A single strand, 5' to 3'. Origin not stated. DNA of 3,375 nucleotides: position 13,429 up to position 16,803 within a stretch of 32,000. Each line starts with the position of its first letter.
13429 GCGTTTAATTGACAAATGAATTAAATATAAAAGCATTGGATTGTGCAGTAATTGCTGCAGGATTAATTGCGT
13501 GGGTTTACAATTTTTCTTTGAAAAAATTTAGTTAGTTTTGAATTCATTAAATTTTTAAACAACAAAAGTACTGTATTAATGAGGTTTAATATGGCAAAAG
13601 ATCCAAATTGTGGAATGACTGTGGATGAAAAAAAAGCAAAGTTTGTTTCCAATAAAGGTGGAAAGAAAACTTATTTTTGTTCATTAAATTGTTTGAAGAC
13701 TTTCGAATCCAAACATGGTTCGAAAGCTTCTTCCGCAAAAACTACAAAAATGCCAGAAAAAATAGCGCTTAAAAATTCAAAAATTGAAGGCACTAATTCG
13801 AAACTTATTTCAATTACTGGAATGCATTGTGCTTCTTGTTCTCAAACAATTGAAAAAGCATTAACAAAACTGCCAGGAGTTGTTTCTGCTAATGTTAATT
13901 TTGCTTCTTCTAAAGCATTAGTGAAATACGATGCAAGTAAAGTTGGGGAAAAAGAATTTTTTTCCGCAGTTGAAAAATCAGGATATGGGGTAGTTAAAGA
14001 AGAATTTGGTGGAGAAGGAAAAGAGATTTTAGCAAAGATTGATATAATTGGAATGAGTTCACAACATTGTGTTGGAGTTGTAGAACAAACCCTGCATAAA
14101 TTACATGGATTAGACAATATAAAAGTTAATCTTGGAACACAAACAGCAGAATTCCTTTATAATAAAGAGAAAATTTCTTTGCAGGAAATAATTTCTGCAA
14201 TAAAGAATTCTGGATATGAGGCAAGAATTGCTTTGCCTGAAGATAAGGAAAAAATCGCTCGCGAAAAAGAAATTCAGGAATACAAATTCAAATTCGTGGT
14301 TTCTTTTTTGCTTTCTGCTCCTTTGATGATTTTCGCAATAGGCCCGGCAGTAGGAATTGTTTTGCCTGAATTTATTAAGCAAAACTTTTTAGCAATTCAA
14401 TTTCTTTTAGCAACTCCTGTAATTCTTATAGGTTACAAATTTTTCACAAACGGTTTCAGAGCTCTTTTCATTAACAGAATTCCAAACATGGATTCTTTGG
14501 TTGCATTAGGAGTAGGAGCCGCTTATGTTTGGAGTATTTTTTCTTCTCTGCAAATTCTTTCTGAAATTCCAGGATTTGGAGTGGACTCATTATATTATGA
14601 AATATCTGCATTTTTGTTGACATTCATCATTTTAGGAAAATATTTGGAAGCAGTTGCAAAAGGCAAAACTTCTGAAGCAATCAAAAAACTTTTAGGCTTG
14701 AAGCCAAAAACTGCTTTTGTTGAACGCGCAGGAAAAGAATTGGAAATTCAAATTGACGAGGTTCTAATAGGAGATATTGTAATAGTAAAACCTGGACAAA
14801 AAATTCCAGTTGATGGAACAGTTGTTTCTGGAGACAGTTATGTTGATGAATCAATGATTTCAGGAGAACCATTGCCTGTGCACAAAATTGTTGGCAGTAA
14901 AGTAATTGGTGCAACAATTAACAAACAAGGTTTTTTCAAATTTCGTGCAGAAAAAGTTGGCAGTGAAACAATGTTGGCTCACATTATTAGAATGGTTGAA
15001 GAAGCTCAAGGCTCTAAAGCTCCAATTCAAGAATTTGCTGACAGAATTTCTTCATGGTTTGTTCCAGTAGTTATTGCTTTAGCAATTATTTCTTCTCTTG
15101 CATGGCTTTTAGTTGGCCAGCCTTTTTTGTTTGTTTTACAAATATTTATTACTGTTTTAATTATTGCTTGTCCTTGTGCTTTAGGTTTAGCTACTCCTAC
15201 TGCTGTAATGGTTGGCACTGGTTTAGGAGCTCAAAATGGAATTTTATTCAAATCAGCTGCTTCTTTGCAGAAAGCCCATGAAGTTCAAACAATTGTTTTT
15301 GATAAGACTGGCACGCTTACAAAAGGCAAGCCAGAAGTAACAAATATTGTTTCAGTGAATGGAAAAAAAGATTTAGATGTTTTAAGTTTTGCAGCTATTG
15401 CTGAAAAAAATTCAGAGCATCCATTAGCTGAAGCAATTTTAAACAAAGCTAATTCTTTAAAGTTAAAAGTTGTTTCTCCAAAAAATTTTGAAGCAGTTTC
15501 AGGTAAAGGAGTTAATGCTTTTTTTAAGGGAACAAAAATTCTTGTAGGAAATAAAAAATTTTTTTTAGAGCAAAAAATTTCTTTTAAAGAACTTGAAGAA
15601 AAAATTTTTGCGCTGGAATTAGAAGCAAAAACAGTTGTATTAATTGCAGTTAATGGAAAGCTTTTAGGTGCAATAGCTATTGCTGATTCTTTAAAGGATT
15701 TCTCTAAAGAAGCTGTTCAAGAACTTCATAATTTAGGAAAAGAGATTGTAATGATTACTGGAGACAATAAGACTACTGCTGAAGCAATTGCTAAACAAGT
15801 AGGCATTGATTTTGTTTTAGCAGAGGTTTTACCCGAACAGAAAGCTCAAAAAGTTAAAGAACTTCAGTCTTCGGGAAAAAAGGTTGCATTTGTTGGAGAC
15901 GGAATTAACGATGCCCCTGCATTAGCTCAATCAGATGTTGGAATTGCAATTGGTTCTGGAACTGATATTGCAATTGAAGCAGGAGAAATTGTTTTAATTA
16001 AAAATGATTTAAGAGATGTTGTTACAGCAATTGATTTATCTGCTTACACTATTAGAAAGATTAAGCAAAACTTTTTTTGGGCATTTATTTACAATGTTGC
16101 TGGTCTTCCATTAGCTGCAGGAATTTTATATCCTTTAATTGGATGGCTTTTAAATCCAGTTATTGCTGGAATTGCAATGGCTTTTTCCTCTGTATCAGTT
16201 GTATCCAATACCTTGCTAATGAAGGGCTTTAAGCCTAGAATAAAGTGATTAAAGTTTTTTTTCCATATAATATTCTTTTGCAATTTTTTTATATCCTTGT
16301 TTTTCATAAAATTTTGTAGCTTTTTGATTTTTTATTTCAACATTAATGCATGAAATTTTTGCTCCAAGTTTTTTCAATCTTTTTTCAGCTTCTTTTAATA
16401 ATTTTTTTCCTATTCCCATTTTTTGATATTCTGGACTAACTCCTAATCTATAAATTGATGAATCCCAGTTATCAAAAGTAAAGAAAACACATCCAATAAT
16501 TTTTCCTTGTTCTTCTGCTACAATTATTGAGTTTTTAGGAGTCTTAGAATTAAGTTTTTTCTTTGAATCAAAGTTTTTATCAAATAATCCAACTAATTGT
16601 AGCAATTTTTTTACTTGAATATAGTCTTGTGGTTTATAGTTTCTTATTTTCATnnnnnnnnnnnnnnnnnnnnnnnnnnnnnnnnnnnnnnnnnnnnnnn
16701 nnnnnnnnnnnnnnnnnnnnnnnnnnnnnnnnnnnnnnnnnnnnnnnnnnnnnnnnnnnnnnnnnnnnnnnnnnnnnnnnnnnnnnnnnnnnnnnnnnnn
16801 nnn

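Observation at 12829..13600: PadR-TRASH fusion regulator divergent from a TRASH-fronted copA, with palindromic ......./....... sites between them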

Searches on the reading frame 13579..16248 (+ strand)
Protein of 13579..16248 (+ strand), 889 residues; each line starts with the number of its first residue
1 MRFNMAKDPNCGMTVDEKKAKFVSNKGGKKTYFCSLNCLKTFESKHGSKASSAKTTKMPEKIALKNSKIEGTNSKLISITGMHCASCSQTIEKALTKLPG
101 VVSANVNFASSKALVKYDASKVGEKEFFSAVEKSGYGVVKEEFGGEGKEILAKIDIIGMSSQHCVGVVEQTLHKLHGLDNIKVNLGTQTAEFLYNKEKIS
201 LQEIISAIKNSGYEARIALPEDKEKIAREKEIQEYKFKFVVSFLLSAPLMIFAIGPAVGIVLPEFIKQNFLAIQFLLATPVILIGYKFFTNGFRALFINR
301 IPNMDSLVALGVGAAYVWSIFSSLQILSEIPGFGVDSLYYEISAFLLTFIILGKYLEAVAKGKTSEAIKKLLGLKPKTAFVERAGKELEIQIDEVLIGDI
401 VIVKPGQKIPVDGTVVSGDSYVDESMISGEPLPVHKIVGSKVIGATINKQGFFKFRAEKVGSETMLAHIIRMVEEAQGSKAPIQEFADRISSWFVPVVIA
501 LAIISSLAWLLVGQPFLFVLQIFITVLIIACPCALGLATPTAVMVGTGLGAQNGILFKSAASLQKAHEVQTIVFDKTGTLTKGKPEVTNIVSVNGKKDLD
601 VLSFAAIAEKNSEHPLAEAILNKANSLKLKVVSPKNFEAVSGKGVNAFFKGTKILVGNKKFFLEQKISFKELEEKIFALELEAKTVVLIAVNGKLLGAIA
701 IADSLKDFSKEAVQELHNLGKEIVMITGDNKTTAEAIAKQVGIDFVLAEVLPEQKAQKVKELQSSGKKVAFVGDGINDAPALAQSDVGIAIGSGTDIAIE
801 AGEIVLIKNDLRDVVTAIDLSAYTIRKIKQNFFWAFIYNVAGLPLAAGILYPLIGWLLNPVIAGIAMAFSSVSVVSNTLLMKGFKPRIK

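Call 3: search_protein_families(library=pfam, proteins=[window:13579-16248:+], max_evalue=0.1)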
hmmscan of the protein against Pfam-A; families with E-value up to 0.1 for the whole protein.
window:13579-16248:+ (889 aa): 8 families
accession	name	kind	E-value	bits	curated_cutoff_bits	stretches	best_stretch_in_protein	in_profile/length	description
PF00122.25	E1-E2_ATPase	-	3.8e-55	186.7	28.1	1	374-552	2-180/181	E1-E2 ATPase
PF00702.32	Hydrolase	-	2.8e-39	135.9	26.4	1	570-785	2-190/191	haloacid dehalogenase-like hydrolase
PF00403.32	HMA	-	2e-31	108.6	24.8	2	77-136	2-61/62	Heavy-metal-associated domain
PF08282.18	Hydrolase_3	-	5.1e-07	30.1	20.9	1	760-811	197-248/255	haloacid dehalogenase-like hydrolase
PF04945.19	YHS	-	1.3e-05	25.5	30.3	1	7-43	2-37/47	YHS domain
PF19991.5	HMA_2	-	3.5e-05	24.2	30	1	87-131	31-75/154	Heavy metal associated domain 2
PF12710.13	HAD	-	0.00047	21.1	27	1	710-782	91-188/189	haloacid dehalogenase-like hydrolase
PF10892.13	DUF2688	-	0.043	13.7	25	0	153-198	2-47/56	Protein of unknown function (DUF2688)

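Call 4: search_protein_families(library=ncbifam, proteins=[window:13579-16248:+], max_evalue=0.1)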
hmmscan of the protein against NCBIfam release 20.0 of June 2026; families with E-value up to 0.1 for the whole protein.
window:13579-16248:+ (889 aa): 45 families (the best 25 are shown)
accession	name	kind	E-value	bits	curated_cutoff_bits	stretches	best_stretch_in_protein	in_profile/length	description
NF007952.0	PRK10671.1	equivalog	1e-217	725.2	1316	2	154-887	107-837/838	copper-exporting P-type ATPase CopA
TIGR01525.1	ATPase-IB_hvy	subfamily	2.7e-196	653.8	346.25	1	304-880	1-559/560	heavy metal translocating P-type ATPase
TIGR01511.1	ATPase-IB1_Cu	subfamily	2.2e-187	624.2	397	1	285-882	2-542/542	copper-translocating P-type ATPase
NF008262.1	PRK11033.1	equivalog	1.4e-132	443.6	1005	3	344-834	199-687/731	zinc/cadmium/mercury/lead-transporting ATPase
TIGR01512.1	ATPase-IB2_Cd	subfamily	3e-125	418.7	313.5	2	342-660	20-305/494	cadmium family heavy metal-translocating P-type ATPase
NF033775.1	P_type_ZntA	exception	7.8e-119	398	1240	2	344-835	204-689/732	Zn(II)/Cd(II)/Pb(II) translocating P-type ATPase ZntA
TIGR01494.1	ATPase_P-type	subfamily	6.9e-99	331.4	62.3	1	346-849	2-463/478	HAD-IC family P-type ATPase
TIGR01497.1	kdpB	equivalog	8.5e-60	202.6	527.9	1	342-818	69-560/675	potassium-transporting ATPase subunit KdpB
TIGR01647.1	ATPase-IIIA_H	equivalog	2e-53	181.7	615.5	2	359-744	74-482/755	plasma-membrane proton-efflux P-type ATPase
NF010609.0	PRK14010.1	equivalog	3.1e-45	154.6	1323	2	685-807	422-544/673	K(+)-transporting ATPase subunit B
TIGR01517.1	ATPase-IIB_Ca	equivalog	2.1e-39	135.4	507.05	2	377-611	156-405/882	calcium-translocating P-type ATPase, PMCA-type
TIGR01657.1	P-ATPase-V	hypoth_equivalog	7.5e-39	133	618.25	4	335-437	189-291/1055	ATP13A2 family polyamine export P-type ATPase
TIGR01522.1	ATPase-IIA2_Ca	equivalog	1.6e-37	128.8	798.3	3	746-833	567-655/854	calcium-transporting P-type ATPase, PMR1-type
TIGR01116.1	ATPase-IIA1_Ca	equivalog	9.6e-35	119.9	703.4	2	652-823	411-600/799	calcium-translocating P-type ATPase, SERCA-type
NF033794.2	chaper_CopZ_Eh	exception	3.8e-31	107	95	2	153-217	3-67/68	copper chaperone CopZ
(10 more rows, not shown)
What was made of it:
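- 13579..16248 (+): copA, a P1B-1 Cu(I)/Ag(I)-type ATPase. The likely true start is 13591. Domains: YHS 13597-13707, HMA1 13807-13986, HMA2 about 14038-14229. YHS and 2 HMA domains (calls 3, 4).
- On P1B-1 Cu(I) ATPase (for the neighbour copA): TIGR01511 scores 624 bits against a cut-off of 397 (call 4).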

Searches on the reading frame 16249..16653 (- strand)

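Call 3: search_protein_families(library=pfam, proteins=[window:16249-16653:-], max_evalue=0.1)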
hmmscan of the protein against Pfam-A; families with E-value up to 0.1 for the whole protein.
window:16249-16653:- (134 aa): 10 families
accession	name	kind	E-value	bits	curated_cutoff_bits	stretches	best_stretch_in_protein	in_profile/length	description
PF00583.31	Acetyltransf_1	-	8.6e-20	71.6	20.7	1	37-121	29-116/116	Acetyltransferase (GNAT) family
PF13508.13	Acetyltransf_7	-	5.5e-19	68.8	27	1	40-123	2-84/84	Acetyltransferase (GNAT) domain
PF13673.13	Acetyltransf_10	-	6.6e-17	62.1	23.6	1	26-129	14-115/128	Acetyltransferase (GNAT) domain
PF08445.16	FR47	-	3.1e-09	37.1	22.1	1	62-129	19-85/86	FR47-like protein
PF13527.13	Acetyltransf_9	-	6.8e-09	36.2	25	2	67-123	75-126/127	Acetyltransferase (GNAT) domain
PF14542.12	Acetyltransf_CG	-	0.0037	17.8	30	1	51-101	10-61/80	GCN5-related N-acetyl-transferase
PF17013.11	Acetyltransf_15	-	0.0037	17.1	35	1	66-95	74-103/210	Putative acetyl-transferase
PF13302.13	Acetyltransf_3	-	0.0048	18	25.4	1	41-122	55-138/138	Acetyltransferase (GNAT) domain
PF12568.14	PanZ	-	0.03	14.2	22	1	3-119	7-118/128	Acetyltransferase (GNAT) domain, PanZ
PF13420.13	Acetyltransf_4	-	0.05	14.1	24.3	1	38-127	46-140/155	Acetyltransferase (GNAT) domain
